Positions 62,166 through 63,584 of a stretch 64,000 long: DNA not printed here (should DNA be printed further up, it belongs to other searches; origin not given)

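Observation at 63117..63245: MtaA carries an in-frame ~40-residue Gly/Phe-rich insertion encoded by a perfect 12-nt x4 tandem repeat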

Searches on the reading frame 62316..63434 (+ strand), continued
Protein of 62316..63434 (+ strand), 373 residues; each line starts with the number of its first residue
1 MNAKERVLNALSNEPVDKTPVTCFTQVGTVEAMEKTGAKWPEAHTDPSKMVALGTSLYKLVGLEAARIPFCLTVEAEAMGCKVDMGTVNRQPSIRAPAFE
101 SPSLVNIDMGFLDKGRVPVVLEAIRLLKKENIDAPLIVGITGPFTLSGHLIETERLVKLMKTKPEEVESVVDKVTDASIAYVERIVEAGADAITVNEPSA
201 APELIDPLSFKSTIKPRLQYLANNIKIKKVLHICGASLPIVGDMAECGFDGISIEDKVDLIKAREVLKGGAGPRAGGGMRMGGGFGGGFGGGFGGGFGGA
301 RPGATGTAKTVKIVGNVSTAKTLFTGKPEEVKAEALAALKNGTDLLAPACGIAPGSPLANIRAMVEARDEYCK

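Call 51: find_encoding_contigs(protein=P0019, flank=8000, max_places=2)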
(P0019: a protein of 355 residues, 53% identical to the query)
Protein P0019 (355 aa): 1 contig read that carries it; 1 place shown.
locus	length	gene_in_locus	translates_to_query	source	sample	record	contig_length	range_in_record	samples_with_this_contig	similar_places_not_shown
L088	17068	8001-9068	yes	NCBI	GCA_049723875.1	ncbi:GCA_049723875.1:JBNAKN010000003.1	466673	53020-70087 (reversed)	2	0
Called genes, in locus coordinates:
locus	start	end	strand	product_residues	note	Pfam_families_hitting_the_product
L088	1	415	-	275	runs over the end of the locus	PF00037:Fer4, PF12837:Fer4_6, PF12838:Fer4_7 (faint), PF13237:Fer4_10, PF14697:Fer4_21, PF25160:LdpA_Fe-S-bd (faint), PF13187:Fer4_9 (weak), PF27217:AF_0155, +1 more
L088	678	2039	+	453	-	PF00586:AIRS, PF02769:AIRS_C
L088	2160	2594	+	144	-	-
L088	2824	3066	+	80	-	-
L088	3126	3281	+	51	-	-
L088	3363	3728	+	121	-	-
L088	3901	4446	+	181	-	-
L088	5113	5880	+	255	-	-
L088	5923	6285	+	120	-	PF04430:DUF498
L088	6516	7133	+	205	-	-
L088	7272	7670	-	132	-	PF09394:Inhibitor_I42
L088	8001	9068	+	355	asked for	PF01208:URO-D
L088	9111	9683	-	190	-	-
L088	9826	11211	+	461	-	PF12176:MtaB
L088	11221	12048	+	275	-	PF02607:B12-binding_2, PF02310:B12-binding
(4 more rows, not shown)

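Call 52: find_encoding_contigs(protein=P0004, flank=8000, max_places=2)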
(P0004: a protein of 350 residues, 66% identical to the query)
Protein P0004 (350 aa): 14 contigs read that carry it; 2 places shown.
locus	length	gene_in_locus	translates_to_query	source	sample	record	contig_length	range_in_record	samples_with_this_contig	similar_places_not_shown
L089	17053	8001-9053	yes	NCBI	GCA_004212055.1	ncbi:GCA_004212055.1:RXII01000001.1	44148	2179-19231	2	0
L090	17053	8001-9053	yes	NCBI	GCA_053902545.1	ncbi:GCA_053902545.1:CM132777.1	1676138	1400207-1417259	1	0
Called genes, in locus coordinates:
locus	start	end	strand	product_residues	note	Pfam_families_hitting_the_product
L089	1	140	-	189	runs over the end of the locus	PF13404:HTH_AsnC-type (weak), PF13412:HTH_24 (weak)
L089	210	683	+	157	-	PF08859:DGC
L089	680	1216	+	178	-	PF13593:SBF_like, PF01758:SBF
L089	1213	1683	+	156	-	-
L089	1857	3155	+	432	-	PF04326:SLFN_AlbA_2, PF13749:HATPase_c_4, PF12802:MarR_2 (weak)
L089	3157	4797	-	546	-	PF09843:DUF2070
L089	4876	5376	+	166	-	PF01978:TrmB (faint), PF13404:HTH_AsnC-type (weak), PF13412:HTH_24, PF25212:HVO_A0114 (weak), PF01037:AsnC_trans_reg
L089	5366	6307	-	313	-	-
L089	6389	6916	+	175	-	PF01613:Flavin_Reduct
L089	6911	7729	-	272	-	PF02195:ParB_N (weak)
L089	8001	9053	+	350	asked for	PF01208:URO-D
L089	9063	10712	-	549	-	PF17651:Raco_middle, PF14574:RACo_C_ter, PF00037:Fer4 (faint), PF12838:Fer4_7 (weak)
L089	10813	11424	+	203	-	-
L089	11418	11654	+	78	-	-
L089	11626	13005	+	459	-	PF12176:MtaB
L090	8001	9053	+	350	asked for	PF01208:URO-D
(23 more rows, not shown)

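Call 58: find_homologous_proteins(query=window:62316-63434:+, region=236-335, max_evalue=1e-10)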
Query window:62316-63434:+, residues 236-335 (100 aa): 4 proteins with E <= 1e-10 among 8000 candidates.
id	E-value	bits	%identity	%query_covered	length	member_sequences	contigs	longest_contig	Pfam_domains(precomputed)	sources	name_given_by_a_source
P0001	1.1e-32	130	73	100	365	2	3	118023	PF01208.24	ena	-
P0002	4.8e-24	102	60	100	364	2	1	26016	PF01208.24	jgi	-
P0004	1.6e-14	72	49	100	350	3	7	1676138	PF01208.24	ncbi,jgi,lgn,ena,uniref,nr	ncbi:MAG: MtaA/CmuA family methyltransferase [Thermoproteota archaeon]|jgi:[methyl-Co(III) methanol-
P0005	2.2e-13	68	48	100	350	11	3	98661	PF01208.24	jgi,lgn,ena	jgi:[methyl-Co(III) methanol-specific corrinoid protein]:coenzyme M methyltransferase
